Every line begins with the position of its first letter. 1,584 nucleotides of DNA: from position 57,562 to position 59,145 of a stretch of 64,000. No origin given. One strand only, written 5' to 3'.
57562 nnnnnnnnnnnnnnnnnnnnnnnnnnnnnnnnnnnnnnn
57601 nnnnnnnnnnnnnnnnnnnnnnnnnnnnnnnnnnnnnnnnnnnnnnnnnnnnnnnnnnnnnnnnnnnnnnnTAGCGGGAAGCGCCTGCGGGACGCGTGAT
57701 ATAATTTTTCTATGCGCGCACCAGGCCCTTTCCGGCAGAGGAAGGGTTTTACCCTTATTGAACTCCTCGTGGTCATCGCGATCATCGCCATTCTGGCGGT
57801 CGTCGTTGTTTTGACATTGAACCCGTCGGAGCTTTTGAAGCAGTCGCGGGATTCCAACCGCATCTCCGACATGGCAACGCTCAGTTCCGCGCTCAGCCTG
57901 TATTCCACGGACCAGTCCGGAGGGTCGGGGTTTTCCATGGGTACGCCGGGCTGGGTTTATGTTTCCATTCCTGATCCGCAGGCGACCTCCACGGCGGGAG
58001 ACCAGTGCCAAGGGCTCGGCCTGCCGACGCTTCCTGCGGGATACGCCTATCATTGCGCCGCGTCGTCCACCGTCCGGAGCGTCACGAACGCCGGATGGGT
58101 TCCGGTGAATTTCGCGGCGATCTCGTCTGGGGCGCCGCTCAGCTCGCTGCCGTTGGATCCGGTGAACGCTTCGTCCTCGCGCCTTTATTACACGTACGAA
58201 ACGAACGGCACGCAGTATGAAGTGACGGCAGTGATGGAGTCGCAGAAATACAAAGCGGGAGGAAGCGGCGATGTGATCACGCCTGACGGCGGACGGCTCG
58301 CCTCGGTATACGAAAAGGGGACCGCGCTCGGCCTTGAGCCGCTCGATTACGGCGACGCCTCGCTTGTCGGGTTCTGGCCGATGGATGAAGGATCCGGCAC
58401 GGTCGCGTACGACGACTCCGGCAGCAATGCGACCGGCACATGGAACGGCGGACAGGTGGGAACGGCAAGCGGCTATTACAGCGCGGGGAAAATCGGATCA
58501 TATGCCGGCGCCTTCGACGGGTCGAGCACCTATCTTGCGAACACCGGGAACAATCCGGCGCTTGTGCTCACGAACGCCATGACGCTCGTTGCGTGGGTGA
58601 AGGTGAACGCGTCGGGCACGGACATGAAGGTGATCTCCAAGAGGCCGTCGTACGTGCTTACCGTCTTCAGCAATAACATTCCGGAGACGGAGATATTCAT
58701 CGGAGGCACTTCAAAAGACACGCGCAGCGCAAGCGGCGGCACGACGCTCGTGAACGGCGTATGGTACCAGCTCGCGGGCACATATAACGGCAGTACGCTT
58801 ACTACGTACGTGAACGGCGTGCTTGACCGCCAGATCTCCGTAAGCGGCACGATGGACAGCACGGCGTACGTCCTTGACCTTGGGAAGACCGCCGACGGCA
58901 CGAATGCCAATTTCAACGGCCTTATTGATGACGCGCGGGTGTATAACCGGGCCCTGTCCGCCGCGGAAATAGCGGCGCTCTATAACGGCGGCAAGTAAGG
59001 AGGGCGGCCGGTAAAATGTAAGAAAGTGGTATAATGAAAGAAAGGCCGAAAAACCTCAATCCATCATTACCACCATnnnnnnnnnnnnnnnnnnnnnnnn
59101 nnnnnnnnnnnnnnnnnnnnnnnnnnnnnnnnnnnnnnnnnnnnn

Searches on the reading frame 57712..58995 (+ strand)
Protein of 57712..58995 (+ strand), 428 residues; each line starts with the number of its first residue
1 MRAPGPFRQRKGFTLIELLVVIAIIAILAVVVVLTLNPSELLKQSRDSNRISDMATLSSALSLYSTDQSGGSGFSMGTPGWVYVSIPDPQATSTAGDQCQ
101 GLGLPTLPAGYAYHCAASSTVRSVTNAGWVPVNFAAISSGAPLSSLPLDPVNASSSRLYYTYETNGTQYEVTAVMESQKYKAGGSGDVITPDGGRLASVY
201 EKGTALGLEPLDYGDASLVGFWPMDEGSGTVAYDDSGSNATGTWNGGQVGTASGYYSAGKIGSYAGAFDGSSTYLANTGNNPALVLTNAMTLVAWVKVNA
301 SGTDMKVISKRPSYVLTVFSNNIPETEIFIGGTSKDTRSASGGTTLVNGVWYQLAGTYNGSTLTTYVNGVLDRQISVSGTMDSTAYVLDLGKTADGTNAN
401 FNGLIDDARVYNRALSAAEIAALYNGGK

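Call 4: search_protein_families(library=pfam, proteins=[window:57712-58995:+], max_evalue=1)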
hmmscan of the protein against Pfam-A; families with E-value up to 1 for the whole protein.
window:57712-58995:+ (428 aa): 7 families
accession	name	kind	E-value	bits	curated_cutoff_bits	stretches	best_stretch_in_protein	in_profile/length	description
PF13385.13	Laminin_G_3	-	1.9e-27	96.7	27.6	1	270-421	2-151/151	Concanavalin A-like lectin/glucanases superfamily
PF07963.17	N_methyl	-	4.1e-09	36.1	21.2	1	8-32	2-26/27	Prokaryotic N-terminal methylation motif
PF05827.17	VAS1_LD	-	0.04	14.7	26.9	0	107-134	103-132/140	V-type proton ATPase subunit S1, luminal domain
PF02973.23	Sialidase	-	0.044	13.7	26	1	362-421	118-182/189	Sialidase, N-terminal domain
PF06653.16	Claudin_3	-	0.13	12.7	28.7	1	8-52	89-133/163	Tight junction protein, Claudin-like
PF14221.11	DUF4330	-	0.19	12.3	27.6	0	13-46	14-46/167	Domain of unknown function (DUF4330)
PF22457.1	PpPFK_gamma-like_C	-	0.24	11.7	27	1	380-414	77-111/158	ATP-dependent 6-phosphofructokinase subunit gamma, C-terminal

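Call 5: search_protein_families(library=ncbifam, proteins=[window:57712-58995:+], max_evalue=1)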
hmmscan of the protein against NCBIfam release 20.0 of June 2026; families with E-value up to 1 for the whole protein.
window:57712-58995:+ (428 aa): 20 families
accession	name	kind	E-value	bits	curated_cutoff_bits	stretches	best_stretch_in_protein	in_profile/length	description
NF052521.1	TafC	equivalog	1.1e-10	41.2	410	1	220-426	150-362/373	TafC family fimbrial protein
TIGR02532.1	IV_pilin_GFxxxE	domain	1.2e-08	34.4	16.3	1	10-32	1-23/24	prepilin-type N-terminal cleavage/methylation domain-containing protein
TIGR01708.2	typeII_sec_gspH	equivalog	1.5e-07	31.6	80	1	11-45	2-39/169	type II secretion system minor pseudopilin GspH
TIGR01710.1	typeII_sec_gspG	equivalog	1.6e-06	28.2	88.85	1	11-68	1-56/134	type II secretion system major pseudopilin GspG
NF007862.0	PRK10574.1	equivalog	1e-05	25.7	138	1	9-33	3-27/145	prepilin peptidase-dependent pilin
NF040999.1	pilin_ComGC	equivalog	4.7e-05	23.5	75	1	11-36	2-27/84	competence type IV pilus major pilin ComGC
NF041775.1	typeIV_PilA_Myxo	equivalog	0.00011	22.2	400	1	9-34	9-34/214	type IV pilin protein PilA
NF041013.1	T4P_ComGE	equivalog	0.00032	20.7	49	1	10-37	3-30/83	competence type IV pilus minor pilin ComGE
TIGR02596.1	TIGR02596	subfamily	0.00033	20.8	70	1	13-38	1-26/196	Verru_Chthon cassette protein D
TIGR01711.1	gspJ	equivalog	0.00098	19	64.85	1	11-61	1-50/192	type II secretion system minor pseudopilin GspJ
NF007800.0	PRK10506.1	equivalog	0.0016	18.3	158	1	8-30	6-28/163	prepilin peptidase-dependent protein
NF040982.1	ComGD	equivalog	0.0023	18.3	70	1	11-37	2-28/139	competence type IV pilus minor pilin ComGD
TIGR02599.1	TIGR02599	subfamily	0.0037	16.6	256.5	1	12-37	1-26/361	Verru_Chthon cassette protein C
TIGR01707.1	gspI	equivalog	0.0051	17.3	44.35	1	12-33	1-22/101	type II secretion system minor pseudopilin GspI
NF053669.1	bindosome_BasA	exception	0.0068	16.6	230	1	269-330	64-124/136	bindosome assembly system protein BasA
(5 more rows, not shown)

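Call 11: find_homologous_proteins(query=window:57712-58995:+, max_evalue=0.00001)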
Query window:57712-58995:+ (428 aa): 1669 proteins with E <= 0.00001 among 8000 candidates; the best 120 are listed.
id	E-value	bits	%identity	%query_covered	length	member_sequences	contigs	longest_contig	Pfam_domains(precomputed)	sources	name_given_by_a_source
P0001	9.4e-276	932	100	100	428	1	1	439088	PF07963.18,PF13385.14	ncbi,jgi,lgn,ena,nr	ncbi:MAG TPA: LamG-like jellyroll fold domain-containing protein [Candidatus Paceibacterota bacteriu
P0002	5.7e-209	712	77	98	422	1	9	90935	PF07963.18,PF13385.14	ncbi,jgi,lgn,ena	-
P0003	2.7e-205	700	75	98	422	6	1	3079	PF07963.18,PF13385.14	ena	-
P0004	1.2e-198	678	76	98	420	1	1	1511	PF13385.14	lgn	-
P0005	1.3e-197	675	73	98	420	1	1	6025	PF07963.18,PF13385.14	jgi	jgi:prepilin-type N-terminal cleavage/methylation domain-containing protein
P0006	3.4e-194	664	73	98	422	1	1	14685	PF07963.18,PF13385.14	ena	-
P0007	5.3e-192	657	71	92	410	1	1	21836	PF13385.14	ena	-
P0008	1.6e-191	655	73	98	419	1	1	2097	PF07963.18,PF13385.14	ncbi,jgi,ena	jgi:prepilin-type N-terminal cleavage/methylation domain-containing protein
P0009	4.2e-189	647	70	98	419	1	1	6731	PF07963.18,PF13385.14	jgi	jgi:prepilin-type N-terminal cleavage/methylation domain-containing protein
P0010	7.9e-181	620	68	98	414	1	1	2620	PF07963.18,PF13385.14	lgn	-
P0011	3.5e-180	618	69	99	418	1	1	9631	PF07963.18,PF13385.14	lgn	-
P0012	4.0e-178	611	67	94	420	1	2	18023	PF07963.18,PF13385.14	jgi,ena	jgi:prepilin-type N-terminal cleavage/methylation domain-containing protein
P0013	4.8e-178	611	67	98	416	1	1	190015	PF07963.18,PF13385.14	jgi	jgi:prepilin-type N-terminal cleavage/methylation domain-containing protein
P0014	2.8e-177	608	67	98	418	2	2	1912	PF07963.18,PF13385.14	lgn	-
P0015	4.7e-176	604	67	99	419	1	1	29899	PF07963.18,PF13385.14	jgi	jgi:prepilin-type N-terminal cleavage/methylation domain-containing protein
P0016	2.5e-175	602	66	100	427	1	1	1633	PF13385.14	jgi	jgi:prepilin-type N-terminal cleavage/methylation domain-containing protein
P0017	1.7e-173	596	66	98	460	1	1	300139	PF07963.18,PF13385.14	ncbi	-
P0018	4.6e-166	571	64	98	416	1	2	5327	PF07963.18,PF13385.14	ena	-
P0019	1.1e-162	560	65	97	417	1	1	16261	PF07963.18,PF13385.14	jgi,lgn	-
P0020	3.5e-161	555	64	97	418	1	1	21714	PF07963.18,PF13385.14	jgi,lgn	jgi:prepilin-type N-terminal cleavage/methylation domain-containing protein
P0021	4.7e-149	515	59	98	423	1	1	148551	PF07963.18,PF13385.14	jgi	jgi:prepilin-type N-terminal cleavage/methylation domain-containing protein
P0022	1.1e-141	491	58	98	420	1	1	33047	PF07963.18,PF13385.14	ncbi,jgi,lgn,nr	ncbi:MAG TPA: LamG-like jellyroll fold domain-containing protein [Candidatus Paceibacterota bacteriu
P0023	5.4e-138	479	57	98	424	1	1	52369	PF07963.18,PF13385.14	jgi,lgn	-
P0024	1.2e-136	474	58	98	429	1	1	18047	PF07963.18,PF13385.14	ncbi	-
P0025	2.4e-136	473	73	70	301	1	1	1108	PF13385.14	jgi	jgi:hypothetical protein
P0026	3.8e-136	473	58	98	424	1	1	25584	PF07963.18,PF13385.14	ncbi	-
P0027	1.4e-135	471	57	99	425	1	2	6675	PF07963.18,PF13385.14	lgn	-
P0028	1.4e-134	467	56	97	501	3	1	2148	PF07963.18,PF13385.14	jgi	-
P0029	2.5e-134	467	56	98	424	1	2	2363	PF07963.18,PF13385.14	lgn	-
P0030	5.3e-134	465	58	99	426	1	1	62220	PF07963.18,PF13385.14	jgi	jgi:prepilin-type N-terminal cleavage/methylation domain-containing protein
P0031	6.4e-133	462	56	98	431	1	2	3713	PF07963.18,PF07953.21,PF13385.14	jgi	jgi:prepilin-type N-terminal cleavage/methylation domain-containing protein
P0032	7.0e-133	462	56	98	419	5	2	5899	PF07963.18,PF13385.14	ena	-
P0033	7.2e-133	462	56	98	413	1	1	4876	PF07963.18,PF13385.14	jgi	jgi:prepilin-type N-terminal cleavage/methylation domain-containing protein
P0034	7.8e-133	462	56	100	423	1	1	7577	PF07963.18,PF13385.14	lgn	-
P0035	1.9e-131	457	56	98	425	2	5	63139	PF07963.18,PF13385.14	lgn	-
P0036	3.1e-131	456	56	99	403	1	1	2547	PF07963.18,PF13385.14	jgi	-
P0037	1.6e-130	454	56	98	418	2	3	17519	PF07963.18,PF13385.14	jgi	jgi:prepilin-type N-terminal cleavage/methylation domain-containing protein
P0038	2.1e-130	454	55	98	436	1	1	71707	PF07963.18,PF13385.14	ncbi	-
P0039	4.0e-130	453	56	100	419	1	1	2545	PF07963.18,PF13385.14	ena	-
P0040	8.8e-130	452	55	99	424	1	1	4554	PF07963.18,PF13385.14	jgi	jgi:prepilin-type N-terminal cleavage/methylation domain-containing protein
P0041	1.2e-129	451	80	61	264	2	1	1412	PF13385.14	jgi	jgi:hypothetical protein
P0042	2.5e-129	450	55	98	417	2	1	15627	PF07963.18,PF13385.14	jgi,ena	jgi:prepilin-type N-terminal cleavage/methylation domain-containing protein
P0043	6.4e-129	449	54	99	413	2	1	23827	PF07963.18,PF13385.14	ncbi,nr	ncbi:MAG TPA: LamG-like jellyroll fold domain-containing protein [Candidatus Paceibacterota bacteriu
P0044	1.4e-128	448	55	99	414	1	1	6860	PF07963.18,PF13385.14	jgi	jgi:prepilin-type N-terminal cleavage/methylation domain-containing protein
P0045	2.8e-128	447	55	99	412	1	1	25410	PF07963.18,PF13385.14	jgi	jgi:prepilin-type N-terminal cleavage/methylation domain-containing protein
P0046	3.7e-128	446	55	99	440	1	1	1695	PF07963.18,PF13385.14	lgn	-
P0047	3.9e-128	446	55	100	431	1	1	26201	PF07963.18,PF13385.14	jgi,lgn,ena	jgi:prepilin-type N-terminal cleavage/methylation domain-containing protein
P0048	8.4e-128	445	57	99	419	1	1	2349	PF13385.14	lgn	-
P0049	1.2e-127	445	56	98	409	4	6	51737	PF07963.18,PF13385.14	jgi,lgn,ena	-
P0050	1.3e-127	444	55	98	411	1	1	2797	PF07963.18,PF13385.14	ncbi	-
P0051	1.7e-127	444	69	71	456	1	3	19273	PF07963.18,PF13385.14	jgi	jgi:prepilin-type N-terminal cleavage/methylation domain-containing protein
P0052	2.5e-127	444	55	98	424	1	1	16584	PF07963.18,PF13385.14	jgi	jgi:prepilin-type N-terminal cleavage/methylation domain-containing protein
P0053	3.8e-127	443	55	98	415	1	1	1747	PF07963.18,PF13385.14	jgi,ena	-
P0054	4.5e-127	443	55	98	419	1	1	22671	PF07963.18,PF07953.21,PF13385.14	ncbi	-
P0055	8.4e-127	442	56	98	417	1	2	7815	PF07963.18,PF13385.14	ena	-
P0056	1.0e-126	442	55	98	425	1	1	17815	PF07963.18,PF13385.14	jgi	jgi:prepilin-type N-terminal cleavage/methylation domain-containing protein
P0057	2.6e-126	440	54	98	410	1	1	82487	PF07963.18,PF13385.14,PF02210.32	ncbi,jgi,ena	jgi:prepilin-type N-terminal cleavage/methylation domain-containing protein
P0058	3.8e-126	440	54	97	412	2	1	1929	PF13385.14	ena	-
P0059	5.8e-126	439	54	100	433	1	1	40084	PF07963.18,PF13385.14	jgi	jgi:prepilin-type N-terminal cleavage/methylation domain-containing protein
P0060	6.7e-126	439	57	98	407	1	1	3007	PF07963.18,PF13385.14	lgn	-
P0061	1.6e-125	438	54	97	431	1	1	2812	PF13385.14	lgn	-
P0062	1.8e-125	437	54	99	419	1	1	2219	PF07963.18,PF13385.14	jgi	jgi:prepilin-type N-terminal cleavage/methylation domain-containing protein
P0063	2.6e-125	437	53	98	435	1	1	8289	PF07963.18,PF13385.14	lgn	-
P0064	3.0e-125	437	53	100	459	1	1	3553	PF07963.18,PF13385.14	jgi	jgi:prepilin-type N-terminal cleavage/methylation domain-containing protein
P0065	6.3e-125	436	55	98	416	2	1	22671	PF07963.18,PF13385.14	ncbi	-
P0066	1.9e-124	434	54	98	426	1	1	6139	PF07963.18,PF13385.14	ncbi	-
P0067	2.0e-124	434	54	97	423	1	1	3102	PF07963.18,PF13385.14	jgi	jgi:prepilin-type N-terminal cleavage/methylation domain-containing protein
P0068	2.7e-124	434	54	98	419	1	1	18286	PF07963.18,PF13385.14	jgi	jgi:prepilin-type N-terminal cleavage/methylation domain-containing protein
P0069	3.7e-124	433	66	71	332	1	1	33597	PF07963.18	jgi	jgi:prepilin-type N-terminal cleavage/methylation domain-containing protein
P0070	4.4e-124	433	54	98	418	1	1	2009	PF07963.18,PF13385.14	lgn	-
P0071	4.5e-124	433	58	97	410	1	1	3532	PF13385.14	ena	-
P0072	1.1e-123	431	54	98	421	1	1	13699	PF07963.18,PF13385.14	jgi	jgi:prepilin-type N-terminal cleavage/methylation domain-containing protein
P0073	1.2e-123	431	54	97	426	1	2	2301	PF07963.18,PF13385.14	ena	-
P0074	1.3e-123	431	54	98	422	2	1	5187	PF07963.18,PF13385.14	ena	-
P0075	1.3e-123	431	52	99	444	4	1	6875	PF07963.18,PF13385.14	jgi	jgi:prepilin-type N-terminal cleavage/methylation domain-containing protein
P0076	6.3e-123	429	54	99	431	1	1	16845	PF07963.18,PF13385.14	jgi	jgi:prepilin-type N-terminal cleavage/methylation domain-containing protein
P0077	7.0e-123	429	52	99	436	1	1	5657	PF07963.18,PF13385.14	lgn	-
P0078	7.5e-123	429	55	98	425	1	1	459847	PF07963.18,PF13385.14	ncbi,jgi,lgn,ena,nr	ncbi:MAG TPA: LamG-like jellyroll fold domain-containing protein [Candidatus Paceibacterota bacteriu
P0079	1.0e-122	428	55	99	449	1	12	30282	PF07963.18,PF13385.14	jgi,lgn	jgi:prepilin-type N-terminal cleavage/methylation domain-containing protein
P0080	1.1e-122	428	54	98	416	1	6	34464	PF07963.18,PF13385.14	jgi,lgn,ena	jgi:prepilin-type N-terminal cleavage/methylation domain-containing protein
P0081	2.5e-122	427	52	98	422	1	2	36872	PF07963.18,PF13385.14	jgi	jgi:prepilin-type N-terminal cleavage/methylation domain-containing protein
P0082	3.1e-122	427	54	99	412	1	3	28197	PF07963.18,PF13385.14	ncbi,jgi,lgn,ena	jgi:prepilin-type N-terminal cleavage/methylation domain-containing protein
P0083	4.1e-122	426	55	98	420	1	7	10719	PF07963.18,PF13385.14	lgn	-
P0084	4.4e-122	426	52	99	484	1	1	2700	PF07963.18,PF13385.14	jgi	jgi:prepilin-type N-terminal cleavage/methylation domain-containing protein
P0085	7.7e-122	425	54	99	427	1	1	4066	PF07963.18,PF13385.14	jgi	jgi:prepilin-type N-terminal cleavage/methylation domain-containing protein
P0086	9.1e-122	425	53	98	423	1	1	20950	PF07963.18,PF13385.14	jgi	jgi:prepilin-type N-terminal cleavage/methylation domain-containing protein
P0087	1.1e-121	425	52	97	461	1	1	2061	PF07963.18,PF13385.14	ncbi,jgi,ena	jgi:prepilin-type N-terminal cleavage/methylation domain-containing protein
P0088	1.5e-121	425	55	98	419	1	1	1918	PF07963.18,PF13385.14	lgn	-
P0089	2.6e-121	424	53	98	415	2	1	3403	PF07963.18,PF13385.14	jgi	-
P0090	2.8e-121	424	55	99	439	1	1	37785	PF07963.18,PF13385.14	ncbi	-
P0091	3.5e-121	423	52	99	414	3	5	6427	PF07963.18,PF13385.14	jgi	jgi:prepilin-type N-terminal cleavage/methylation domain-containing protein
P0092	5.4e-121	423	52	98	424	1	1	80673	PF07963.18,PF13385.14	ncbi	-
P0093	5.6e-121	423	54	99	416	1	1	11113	PF07963.18,PF13385.14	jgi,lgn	jgi:prepilin-type N-terminal cleavage/methylation domain-containing protein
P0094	5.9e-121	423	53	98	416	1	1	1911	PF07963.18,PF13385.14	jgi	jgi:prepilin-type N-terminal cleavage/methylation domain-containing protein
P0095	1.0e-120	422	56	97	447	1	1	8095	PF13385.14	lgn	-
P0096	1.1e-120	422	52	100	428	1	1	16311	PF07963.18,PF13385.14,PF02210.32,PF00054.31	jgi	jgi:prepilin-type N-terminal cleavage/methylation domain-containing protein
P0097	1.4e-120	421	53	99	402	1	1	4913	PF07963.18,PF13385.14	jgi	jgi:prepilin-type N-terminal cleavage/methylation domain-containing protein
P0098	5.1e-120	419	53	98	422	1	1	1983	PF07963.18,PF13385.14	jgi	jgi:prepilin-type N-terminal cleavage/methylation domain-containing protein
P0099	5.2e-120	419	55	98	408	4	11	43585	PF07963.18,PF13385.14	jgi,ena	jgi:prepilin-type N-terminal cleavage/methylation domain-containing protein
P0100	6.1e-120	419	52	98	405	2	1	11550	PF13385.14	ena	-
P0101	7.1e-120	419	51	98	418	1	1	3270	PF13385.14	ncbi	-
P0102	1.1e-119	418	54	98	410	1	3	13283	PF07963.18,PF13385.14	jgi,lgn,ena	jgi:prepilin-type N-terminal cleavage/methylation domain-containing protein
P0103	1.1e-119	418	52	98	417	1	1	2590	PF07963.18,PF13385.14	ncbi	-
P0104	1.3e-119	418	53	98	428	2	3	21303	PF07963.18,PF13385.14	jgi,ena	-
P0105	1.4e-119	418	53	98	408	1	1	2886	PF07963.18,PF13385.14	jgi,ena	jgi:prepilin-type N-terminal cleavage/methylation domain-containing protein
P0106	1.6e-119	418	51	100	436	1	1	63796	PF07963.18,PF13385.14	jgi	jgi:prepilin-type N-terminal cleavage/methylation domain-containing protein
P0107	1.7e-119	418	54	99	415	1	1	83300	PF07963.18,PF13385.14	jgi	jgi:prepilin-type N-terminal cleavage/methylation domain-containing protein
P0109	2.6e-119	417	52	92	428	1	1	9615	PF13385.14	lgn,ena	-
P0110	2.8e-119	417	53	99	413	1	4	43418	PF13385.14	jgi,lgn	jgi:prepilin-type N-terminal cleavage/methylation domain-containing protein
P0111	4.2e-119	416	52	100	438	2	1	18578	PF07963.18,PF07953.21,PF13385.14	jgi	jgi:prepilin-type N-terminal cleavage/methylation domain-containing protein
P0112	4.3e-119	416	53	98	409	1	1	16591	PF07963.18,PF13385.14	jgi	-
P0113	5.0e-119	416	53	98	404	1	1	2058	PF07963.18,PF13385.14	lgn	-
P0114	2.0e-118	414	51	98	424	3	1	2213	PF07963.18,PF13385.14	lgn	-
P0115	2.1e-118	414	53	99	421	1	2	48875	PF07963.18,PF13385.14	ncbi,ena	-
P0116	2.3e-118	414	53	99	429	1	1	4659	PF07963.18,PF13385.14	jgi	jgi:prepilin-type N-terminal cleavage/methylation domain-containing protein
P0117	2.7e-118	414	54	98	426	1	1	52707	PF07963.18,PF13385.14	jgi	jgi:prepilin-type N-terminal cleavage/methylation domain-containing protein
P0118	3.0e-118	414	54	98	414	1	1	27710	PF07963.18,PF13385.14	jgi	jgi:prepilin-type N-terminal cleavage/methylation domain-containing protein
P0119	3.1e-118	414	51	99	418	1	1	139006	PF07963.18,PF13385.14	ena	-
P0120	3.2e-118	414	52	99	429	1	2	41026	PF07963.18,PF13385.14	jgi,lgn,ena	jgi:prepilin-type N-terminal cleavage/methylation domain-containing protein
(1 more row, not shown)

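Call 13: find_encoding_contigs(protein=P0002, flank=10000, max_places=3)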
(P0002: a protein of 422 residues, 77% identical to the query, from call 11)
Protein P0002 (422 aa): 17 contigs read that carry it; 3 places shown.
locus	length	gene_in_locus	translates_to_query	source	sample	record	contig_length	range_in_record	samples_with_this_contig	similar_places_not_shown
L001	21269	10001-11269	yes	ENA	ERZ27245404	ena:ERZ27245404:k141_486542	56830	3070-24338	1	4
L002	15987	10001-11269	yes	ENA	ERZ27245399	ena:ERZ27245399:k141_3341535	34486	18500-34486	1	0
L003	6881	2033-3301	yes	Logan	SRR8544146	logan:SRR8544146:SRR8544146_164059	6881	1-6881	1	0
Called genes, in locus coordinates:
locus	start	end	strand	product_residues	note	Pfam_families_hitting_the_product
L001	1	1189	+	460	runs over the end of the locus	PF02366:PMT, PF16192:PMT_4TMC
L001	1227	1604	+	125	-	PF00072:Response_reg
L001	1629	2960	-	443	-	PF00128:Alpha-amylase, PF14701:hDGE_amylase (weak)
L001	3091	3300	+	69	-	-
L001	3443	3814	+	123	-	-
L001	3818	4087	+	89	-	PF00708:Acylphosphatase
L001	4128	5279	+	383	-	PF13398:Peptidase_M50B, PF02557:VanY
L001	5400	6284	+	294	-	PF18914:DUF5666 (weak)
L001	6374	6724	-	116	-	-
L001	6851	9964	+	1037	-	PF00580:UvrD-helicase, PF13245:AAA_19, PF13361:UvrD_C, PF13538:UvrD_C_2 (faint), PF12705:PDDEXK_1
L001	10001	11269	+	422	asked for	PF07963:N_methyl, PF13385:Laminin_G_3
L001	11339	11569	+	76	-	-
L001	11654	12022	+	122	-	PF01906:YbjQ_1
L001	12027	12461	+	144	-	PF11969:DcpS_C (weak), PF01230:HIT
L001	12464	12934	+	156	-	PF00293:NUDIX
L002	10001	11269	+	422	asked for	PF07963:N_methyl, PF13385:Laminin_G_3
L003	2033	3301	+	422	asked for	PF07963:N_methyl, PF13385:Laminin_G_3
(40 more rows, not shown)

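Call 14: find_encoding_contigs(protein=P0013, flank=10000, max_places=2)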
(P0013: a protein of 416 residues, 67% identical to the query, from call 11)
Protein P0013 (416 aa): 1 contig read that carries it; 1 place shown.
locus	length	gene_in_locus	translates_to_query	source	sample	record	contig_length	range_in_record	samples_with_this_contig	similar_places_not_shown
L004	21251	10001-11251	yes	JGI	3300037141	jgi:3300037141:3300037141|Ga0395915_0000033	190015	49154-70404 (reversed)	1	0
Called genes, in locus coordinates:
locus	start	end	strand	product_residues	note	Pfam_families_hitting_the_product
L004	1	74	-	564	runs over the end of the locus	PF13328:HD_4, PF01966:HD, PF04607:RelA_SpoT, PF02824:TGS, PF13291:ACT_4, PF22629:ACT_AHAS_ss (faint)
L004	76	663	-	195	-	PF14528:LAGLIDADG_3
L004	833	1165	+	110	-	-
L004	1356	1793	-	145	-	PF07681:DoxX (weak)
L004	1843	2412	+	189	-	PF03703:bPH_2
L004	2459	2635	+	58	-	-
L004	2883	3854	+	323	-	PF00188:CAP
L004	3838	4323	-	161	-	PF01988:VIT1 (faint)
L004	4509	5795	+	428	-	-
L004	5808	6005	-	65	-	-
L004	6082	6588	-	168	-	PF04969:CS (faint), PF00011:HSP20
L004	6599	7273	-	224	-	PF13367:PrsW-protease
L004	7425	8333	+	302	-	-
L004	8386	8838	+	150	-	-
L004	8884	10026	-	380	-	PF02646:RmuC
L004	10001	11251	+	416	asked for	PF07963:N_methyl (weak), PF13385:Laminin_G_3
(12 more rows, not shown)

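Call 15: find_encoding_contigs(protein=P0017, flank=10000, max_places=2)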
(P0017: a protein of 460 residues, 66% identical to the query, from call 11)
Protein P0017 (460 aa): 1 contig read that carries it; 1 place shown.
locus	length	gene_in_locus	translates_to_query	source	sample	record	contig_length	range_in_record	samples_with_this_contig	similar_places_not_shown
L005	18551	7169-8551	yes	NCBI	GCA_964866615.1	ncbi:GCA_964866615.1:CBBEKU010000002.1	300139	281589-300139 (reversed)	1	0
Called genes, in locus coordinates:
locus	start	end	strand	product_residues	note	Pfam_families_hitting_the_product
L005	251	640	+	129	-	-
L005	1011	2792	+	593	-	PF00239:Resolvase, PF07508:Recombinase, PF13408:Zn_ribbon_recom (weak)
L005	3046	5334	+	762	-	-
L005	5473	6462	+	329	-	PF02743:dCache_1, PF17201:Cache_3-Cache_2 (weak)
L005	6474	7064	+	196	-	PF07963:N_methyl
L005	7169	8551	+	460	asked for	PF07963:N_methyl (weak), PF13385:Laminin_G_3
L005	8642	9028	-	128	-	-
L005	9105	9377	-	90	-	PF01541:GIY-YIG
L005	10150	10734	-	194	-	PF03703:bPH_2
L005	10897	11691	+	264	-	-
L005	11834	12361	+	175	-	PF05198:IF3_N, PF00707:IF3_C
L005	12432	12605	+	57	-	PF01632:Ribosomal_L35p (weak)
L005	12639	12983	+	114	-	PF00453:Ribosomal_L20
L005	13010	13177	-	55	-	-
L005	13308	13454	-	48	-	-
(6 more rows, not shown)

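Call 32: predict_structure(alignment_id=A1)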
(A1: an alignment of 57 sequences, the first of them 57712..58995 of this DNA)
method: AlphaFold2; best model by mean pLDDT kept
length: 428 residues; sequences in the alignment: 57
mean_pLDDT: 80.2   pTM: 0.58
mean pLDDT of the five models: 80.2, 78.4, 76.9, 76.7, 75.4
residues with pLDDT >= 90: 160; 70-90: 173; 50-70: 58; < 50: 37
segments of 3 or more residues with pLDDT < 50: 181-214
pLDDT, mean of each block of 10 residues (from residue 1): 56 80 89 74 79 82 87 84 80 59 65 82 89 90 84 63 78 66 34 30 33 68 81 74 88 84 88 86 93 96 90 96 97 95 95 98 96 97 95 91 95 87 74
secondary structure, 60 per line:
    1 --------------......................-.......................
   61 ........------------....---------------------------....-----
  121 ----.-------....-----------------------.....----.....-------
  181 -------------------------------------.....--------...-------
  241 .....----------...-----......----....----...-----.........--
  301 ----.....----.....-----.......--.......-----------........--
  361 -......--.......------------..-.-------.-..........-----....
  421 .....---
elements in order: H15-36 H38-68 E81-84 E112-115 E160-164 E169-173 E218-222 E231-233 E241-245 E256-258 E264-269 E274-277 E290-298 E305-309 E314-318 E324-330 E333-336 E351-358 E362-367 E370-376 E402-411 H417-425
